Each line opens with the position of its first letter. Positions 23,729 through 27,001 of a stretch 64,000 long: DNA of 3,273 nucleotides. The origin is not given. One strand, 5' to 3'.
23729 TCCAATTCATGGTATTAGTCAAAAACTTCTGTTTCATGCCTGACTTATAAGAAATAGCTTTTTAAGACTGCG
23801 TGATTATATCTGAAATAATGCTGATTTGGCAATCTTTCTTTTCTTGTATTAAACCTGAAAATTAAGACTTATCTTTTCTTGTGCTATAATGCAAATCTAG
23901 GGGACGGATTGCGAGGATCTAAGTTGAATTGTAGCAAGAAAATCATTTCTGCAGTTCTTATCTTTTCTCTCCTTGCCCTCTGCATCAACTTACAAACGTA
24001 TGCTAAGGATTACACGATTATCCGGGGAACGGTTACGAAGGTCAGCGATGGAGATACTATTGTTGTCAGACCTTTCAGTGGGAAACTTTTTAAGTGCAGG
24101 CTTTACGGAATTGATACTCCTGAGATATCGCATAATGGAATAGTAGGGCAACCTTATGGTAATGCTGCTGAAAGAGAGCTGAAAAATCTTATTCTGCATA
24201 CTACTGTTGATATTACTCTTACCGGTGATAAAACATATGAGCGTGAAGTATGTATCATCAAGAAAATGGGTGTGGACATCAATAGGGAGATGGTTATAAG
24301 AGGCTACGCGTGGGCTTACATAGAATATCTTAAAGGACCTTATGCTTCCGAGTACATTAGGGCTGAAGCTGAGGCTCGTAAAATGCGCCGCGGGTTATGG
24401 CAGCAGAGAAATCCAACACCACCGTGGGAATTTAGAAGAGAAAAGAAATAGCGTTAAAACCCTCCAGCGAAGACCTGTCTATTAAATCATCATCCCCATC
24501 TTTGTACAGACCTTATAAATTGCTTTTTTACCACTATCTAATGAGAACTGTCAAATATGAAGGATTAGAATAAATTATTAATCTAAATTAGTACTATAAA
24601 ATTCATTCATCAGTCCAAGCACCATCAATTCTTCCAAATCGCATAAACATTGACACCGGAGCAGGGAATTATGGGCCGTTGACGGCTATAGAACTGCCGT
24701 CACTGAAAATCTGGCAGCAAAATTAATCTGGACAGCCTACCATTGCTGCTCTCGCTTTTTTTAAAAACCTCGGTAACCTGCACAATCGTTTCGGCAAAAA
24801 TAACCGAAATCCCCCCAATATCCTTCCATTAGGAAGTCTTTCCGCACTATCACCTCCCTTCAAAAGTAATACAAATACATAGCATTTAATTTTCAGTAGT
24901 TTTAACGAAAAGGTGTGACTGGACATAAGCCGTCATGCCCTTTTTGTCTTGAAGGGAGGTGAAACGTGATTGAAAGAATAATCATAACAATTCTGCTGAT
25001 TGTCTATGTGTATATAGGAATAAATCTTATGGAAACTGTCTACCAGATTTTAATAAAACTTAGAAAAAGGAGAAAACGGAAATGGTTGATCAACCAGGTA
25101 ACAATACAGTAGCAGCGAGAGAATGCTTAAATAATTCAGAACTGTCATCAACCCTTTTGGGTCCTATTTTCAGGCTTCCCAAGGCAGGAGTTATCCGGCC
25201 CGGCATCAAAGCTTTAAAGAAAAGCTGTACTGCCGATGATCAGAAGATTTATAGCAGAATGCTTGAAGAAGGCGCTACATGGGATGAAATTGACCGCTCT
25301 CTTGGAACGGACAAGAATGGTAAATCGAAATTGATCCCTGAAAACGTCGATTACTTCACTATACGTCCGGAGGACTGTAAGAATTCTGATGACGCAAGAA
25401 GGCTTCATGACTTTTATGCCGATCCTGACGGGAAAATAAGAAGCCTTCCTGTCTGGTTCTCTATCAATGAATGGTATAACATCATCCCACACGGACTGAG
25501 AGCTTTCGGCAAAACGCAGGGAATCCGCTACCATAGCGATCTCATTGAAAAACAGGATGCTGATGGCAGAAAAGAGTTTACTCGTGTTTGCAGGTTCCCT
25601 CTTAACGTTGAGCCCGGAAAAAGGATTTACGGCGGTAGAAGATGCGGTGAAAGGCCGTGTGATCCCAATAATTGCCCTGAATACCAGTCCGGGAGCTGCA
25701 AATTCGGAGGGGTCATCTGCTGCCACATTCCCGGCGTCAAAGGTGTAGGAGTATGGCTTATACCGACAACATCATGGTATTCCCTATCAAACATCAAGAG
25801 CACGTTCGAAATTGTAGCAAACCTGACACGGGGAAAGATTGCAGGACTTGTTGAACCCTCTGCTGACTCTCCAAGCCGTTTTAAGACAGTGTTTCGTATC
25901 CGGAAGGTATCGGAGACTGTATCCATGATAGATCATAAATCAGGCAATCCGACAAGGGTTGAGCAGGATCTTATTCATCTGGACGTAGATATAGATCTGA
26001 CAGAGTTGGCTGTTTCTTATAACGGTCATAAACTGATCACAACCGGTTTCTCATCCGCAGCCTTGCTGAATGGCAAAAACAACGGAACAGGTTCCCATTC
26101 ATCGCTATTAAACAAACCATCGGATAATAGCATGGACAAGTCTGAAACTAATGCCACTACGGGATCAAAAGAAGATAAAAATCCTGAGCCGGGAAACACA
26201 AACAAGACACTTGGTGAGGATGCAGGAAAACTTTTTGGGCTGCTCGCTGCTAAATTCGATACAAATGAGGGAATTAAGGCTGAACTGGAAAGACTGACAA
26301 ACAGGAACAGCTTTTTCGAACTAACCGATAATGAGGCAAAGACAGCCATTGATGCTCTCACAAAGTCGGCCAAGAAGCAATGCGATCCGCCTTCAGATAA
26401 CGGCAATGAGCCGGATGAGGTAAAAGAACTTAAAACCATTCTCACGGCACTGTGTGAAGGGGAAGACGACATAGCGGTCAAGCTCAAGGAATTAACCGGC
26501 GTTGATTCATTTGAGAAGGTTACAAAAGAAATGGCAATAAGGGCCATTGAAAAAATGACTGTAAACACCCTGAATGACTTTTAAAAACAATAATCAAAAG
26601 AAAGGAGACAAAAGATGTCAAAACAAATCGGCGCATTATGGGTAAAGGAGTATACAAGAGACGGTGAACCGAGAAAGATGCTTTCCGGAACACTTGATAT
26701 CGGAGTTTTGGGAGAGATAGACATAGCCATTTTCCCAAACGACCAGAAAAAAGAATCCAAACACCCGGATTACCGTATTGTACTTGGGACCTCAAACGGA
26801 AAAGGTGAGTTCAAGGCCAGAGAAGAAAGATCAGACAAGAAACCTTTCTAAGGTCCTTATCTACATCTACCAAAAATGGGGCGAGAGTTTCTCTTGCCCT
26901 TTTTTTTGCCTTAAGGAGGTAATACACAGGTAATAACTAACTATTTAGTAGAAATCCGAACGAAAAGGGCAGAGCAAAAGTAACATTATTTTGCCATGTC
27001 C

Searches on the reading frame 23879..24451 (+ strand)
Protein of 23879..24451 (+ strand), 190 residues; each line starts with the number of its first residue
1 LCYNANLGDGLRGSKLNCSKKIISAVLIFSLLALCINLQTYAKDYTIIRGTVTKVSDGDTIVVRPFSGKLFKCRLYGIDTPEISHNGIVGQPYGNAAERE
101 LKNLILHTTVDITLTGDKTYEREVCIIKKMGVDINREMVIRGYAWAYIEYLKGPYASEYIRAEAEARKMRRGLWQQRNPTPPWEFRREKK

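Call 10: search_protein_families(library=pfam, proteins=[window:23879-24451:+], max_evalue=0.001)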
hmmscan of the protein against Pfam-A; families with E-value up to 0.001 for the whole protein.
window:23879-24451:+ (190 aa): 1 family
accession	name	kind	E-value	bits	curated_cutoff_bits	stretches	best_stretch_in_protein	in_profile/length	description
PF00565.23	SNase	-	3.1e-20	73.1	21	1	73-176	2-107/107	Staphylococcal nuclease homologue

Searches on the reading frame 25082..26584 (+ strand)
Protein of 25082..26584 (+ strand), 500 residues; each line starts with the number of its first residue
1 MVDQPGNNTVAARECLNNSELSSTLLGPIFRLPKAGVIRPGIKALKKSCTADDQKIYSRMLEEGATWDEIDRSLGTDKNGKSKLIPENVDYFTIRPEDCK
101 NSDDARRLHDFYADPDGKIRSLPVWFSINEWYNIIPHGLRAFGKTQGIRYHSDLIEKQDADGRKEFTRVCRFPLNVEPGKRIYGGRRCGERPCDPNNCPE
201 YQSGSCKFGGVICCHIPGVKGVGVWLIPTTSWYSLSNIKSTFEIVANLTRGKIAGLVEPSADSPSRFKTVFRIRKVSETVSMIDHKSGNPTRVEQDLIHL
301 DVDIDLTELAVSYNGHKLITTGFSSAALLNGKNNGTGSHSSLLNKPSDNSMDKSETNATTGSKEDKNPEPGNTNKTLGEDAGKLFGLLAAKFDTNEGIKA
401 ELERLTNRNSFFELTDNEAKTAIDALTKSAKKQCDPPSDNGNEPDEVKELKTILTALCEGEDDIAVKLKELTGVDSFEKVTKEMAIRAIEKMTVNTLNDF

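Call 6: search_protein_families(library=pfam, proteins=[window:25082-26584:+], max_evalue=0.01)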
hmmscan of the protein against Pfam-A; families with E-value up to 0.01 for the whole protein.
window:25082-26584:+ (500 aa): 2 families
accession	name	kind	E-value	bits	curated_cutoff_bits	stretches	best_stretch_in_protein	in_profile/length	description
PF18897.5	Gp3-like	-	7.6e-25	88.3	23.6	1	36-256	2-163/191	Recombination directionality factor-like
PF06252.17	GemA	-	0.0044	18.4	27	0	400-492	8-113/119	Bacteriophage Mu, GemA protein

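Call 15: search_protein_families(library=padloc, proteins=[window:25082-26584:+], max_evalue=0.01)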
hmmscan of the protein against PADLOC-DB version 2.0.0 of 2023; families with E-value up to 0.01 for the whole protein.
window:25082-26584:+ (500 aa): 0 families

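Call 46: find_related_loci(query=window:25082-26584:+, collection=viral_contigs, flank=10000)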
Query window:25082-26584:+ (500 aa) in viral_contigs; peptide patterns used: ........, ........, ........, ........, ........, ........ (x = any residue, [..] = any of these).
4 stretches matched a pattern, but none encodes a relative of the query by tblastn (E <= 1e-3).

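Call 63: search_protein_families(library=ncbifam, proteins=[window:25082-26584:+], max_evalue=0.001)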
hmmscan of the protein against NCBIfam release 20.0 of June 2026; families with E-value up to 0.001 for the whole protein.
window:25082-26584:+ (500 aa): 0 families

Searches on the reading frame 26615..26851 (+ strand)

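Call 6: search_protein_families(library=pfam, proteins=[window:26615-26851:+], max_evalue=0.01)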
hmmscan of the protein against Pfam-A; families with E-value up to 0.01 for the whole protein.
window:26615-26851:+ (78 aa): 1 family
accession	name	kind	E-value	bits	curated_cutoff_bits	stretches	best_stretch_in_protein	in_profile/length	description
PF05284.17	DUF736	-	0.00019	21.7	22.1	1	25-60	14-48/99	Protein of unknown function (DUF736)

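Call 63: search_protein_families(library=ncbifam, proteins=[window:26615-26851:+], max_evalue=0.001)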
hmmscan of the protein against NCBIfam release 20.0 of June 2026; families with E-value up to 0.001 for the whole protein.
window:26615-26851:+ (78 aa): 0 families
